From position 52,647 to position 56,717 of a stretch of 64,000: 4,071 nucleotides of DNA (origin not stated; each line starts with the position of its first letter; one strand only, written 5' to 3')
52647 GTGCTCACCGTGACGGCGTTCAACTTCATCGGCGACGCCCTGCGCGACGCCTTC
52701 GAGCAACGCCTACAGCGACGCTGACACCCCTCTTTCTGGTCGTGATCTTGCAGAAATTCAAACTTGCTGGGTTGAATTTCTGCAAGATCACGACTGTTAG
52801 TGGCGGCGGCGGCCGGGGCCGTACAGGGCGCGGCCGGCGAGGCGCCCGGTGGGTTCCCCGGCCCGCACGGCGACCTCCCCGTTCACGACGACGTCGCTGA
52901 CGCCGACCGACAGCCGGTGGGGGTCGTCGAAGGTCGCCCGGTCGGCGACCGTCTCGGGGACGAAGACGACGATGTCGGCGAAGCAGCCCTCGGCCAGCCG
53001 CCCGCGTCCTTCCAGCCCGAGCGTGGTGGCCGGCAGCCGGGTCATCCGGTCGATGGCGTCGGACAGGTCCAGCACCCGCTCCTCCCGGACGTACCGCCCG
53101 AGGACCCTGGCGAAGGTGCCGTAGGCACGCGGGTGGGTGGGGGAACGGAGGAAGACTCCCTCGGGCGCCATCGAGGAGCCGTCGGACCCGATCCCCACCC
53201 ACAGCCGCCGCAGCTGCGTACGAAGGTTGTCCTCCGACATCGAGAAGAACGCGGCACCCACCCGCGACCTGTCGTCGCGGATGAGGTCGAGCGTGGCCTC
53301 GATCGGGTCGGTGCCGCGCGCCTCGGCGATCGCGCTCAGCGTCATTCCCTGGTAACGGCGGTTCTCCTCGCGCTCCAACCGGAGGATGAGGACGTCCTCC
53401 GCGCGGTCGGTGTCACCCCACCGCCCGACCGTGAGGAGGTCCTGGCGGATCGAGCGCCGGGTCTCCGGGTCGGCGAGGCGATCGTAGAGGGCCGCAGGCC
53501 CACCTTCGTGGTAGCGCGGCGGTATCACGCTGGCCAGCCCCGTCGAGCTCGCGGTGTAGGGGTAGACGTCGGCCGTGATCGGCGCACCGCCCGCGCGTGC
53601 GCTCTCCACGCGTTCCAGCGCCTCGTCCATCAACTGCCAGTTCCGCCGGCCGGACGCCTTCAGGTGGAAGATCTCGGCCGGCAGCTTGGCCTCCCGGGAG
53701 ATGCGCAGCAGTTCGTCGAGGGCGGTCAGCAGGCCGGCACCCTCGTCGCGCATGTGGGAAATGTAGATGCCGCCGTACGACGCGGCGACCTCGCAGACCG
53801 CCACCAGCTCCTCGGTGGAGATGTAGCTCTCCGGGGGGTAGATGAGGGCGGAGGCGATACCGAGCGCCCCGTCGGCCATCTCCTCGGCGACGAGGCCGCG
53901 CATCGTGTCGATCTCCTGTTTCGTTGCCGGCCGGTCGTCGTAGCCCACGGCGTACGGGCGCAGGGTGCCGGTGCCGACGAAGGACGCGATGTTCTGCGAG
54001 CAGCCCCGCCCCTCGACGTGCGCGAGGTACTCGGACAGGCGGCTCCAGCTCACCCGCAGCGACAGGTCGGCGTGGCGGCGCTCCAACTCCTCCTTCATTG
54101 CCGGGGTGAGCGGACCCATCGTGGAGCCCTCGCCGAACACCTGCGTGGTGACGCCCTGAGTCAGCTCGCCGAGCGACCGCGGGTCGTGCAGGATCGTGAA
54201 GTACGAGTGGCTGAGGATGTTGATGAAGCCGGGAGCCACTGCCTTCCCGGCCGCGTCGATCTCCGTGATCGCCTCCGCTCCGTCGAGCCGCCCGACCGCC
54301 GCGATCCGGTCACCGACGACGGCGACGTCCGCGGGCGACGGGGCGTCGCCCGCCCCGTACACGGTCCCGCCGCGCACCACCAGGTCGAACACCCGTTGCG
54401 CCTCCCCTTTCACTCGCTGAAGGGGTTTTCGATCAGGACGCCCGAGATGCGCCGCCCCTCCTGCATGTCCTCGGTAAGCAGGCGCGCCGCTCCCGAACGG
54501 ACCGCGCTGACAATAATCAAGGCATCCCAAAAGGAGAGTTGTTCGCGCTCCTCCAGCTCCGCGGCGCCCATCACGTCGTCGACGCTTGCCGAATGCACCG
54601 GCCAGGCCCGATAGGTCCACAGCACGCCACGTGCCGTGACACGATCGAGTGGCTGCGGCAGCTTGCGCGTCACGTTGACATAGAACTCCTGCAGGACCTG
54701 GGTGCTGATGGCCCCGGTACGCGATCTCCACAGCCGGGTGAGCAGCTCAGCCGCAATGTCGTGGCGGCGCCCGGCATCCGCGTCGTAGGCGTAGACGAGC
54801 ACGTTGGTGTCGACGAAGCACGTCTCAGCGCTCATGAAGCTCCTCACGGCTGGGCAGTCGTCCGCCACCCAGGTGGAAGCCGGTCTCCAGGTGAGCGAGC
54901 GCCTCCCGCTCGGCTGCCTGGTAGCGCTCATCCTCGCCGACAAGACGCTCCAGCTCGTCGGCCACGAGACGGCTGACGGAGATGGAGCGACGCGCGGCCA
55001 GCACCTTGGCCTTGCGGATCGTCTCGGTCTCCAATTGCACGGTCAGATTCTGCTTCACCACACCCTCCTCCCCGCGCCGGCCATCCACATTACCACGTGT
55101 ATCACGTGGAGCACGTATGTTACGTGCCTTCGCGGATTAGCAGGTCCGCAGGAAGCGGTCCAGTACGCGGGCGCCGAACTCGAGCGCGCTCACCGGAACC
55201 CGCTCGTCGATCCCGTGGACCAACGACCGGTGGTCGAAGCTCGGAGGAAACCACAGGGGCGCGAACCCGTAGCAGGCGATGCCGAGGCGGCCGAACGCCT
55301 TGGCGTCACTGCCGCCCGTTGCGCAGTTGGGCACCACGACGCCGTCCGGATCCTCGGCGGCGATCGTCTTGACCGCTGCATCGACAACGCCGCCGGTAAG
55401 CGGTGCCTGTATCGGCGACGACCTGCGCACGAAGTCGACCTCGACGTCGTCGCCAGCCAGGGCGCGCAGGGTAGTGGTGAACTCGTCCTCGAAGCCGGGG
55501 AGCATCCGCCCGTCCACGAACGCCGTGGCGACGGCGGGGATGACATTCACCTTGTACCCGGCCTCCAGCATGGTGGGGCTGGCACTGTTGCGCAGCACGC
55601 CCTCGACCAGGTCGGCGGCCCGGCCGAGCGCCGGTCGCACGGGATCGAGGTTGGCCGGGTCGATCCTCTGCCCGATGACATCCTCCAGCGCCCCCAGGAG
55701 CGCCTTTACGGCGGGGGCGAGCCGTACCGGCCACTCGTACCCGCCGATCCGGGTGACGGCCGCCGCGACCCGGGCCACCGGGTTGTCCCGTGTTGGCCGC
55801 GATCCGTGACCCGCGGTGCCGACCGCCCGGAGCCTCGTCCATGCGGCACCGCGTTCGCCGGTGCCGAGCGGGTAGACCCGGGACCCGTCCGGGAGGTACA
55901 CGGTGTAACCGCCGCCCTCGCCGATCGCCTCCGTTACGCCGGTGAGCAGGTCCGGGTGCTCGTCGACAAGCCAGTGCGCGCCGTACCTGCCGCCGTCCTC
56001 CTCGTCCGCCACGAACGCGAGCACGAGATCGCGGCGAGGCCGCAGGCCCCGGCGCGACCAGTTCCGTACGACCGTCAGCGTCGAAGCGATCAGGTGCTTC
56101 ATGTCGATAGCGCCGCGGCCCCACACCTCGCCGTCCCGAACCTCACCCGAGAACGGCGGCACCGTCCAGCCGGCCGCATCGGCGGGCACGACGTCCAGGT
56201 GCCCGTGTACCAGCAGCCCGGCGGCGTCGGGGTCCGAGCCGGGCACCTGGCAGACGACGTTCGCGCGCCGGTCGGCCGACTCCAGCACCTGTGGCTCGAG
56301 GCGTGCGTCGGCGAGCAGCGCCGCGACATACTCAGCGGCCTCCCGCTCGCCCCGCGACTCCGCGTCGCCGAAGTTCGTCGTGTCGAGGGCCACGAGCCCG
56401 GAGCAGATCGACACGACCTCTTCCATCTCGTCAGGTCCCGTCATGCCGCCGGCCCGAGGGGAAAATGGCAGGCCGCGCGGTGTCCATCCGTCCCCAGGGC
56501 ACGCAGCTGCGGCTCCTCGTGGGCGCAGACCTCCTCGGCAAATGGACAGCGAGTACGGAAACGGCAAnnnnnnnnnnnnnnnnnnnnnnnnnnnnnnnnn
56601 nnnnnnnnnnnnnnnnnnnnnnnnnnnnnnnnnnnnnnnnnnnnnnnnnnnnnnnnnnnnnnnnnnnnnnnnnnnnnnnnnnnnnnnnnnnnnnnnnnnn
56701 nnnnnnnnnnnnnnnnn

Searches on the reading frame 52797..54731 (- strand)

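Call 12: search_protein_families(library=pfam, proteins=[window:52797-54731:-])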
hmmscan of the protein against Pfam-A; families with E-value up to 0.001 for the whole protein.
window:52797-54731:- (644 aa): 2 families
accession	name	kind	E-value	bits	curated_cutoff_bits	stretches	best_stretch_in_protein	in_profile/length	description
PF07969.17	Amidohydro_3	-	6e-23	82.5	29.7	1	157-621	2-471/472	Amidohydrolase family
PF01979.26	Amidohydro_1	-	1.1e-07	31.9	25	1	512-592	245-320/345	Amidohydrolase family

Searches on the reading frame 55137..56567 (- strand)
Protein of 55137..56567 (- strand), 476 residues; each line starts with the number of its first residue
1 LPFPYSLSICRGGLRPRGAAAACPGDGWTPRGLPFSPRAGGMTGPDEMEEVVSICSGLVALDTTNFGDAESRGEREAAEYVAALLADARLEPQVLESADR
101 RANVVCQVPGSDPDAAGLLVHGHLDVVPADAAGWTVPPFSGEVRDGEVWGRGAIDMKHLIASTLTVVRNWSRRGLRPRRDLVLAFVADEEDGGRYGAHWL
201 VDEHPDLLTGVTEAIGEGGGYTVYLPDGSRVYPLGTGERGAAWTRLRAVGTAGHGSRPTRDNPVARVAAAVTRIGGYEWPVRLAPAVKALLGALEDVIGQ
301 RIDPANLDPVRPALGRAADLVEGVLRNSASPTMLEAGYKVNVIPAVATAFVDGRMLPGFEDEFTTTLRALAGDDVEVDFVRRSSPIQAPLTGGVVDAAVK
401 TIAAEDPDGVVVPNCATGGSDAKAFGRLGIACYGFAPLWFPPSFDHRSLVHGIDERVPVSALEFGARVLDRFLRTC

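Call 88: search_protein_families(library=pfam, proteins=[window:55137-56567:-])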
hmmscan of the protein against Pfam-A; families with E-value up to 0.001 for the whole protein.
window:55137-56567:- (476 aa): 3 families
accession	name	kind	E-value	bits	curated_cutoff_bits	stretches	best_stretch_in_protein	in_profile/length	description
PF01546.33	Peptidase_M20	-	1.3e-31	110.6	24.6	1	119-474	1-205/206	Peptidase family M20/M25/M40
PF04389.22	Peptidase_M28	-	3.8e-10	40.2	21.3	1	103-206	1-82/193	Peptidase family M28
PF07687.19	M20_dimer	-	4.5e-08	33.4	21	1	236-360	1-87/107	Peptidase dimerisation domain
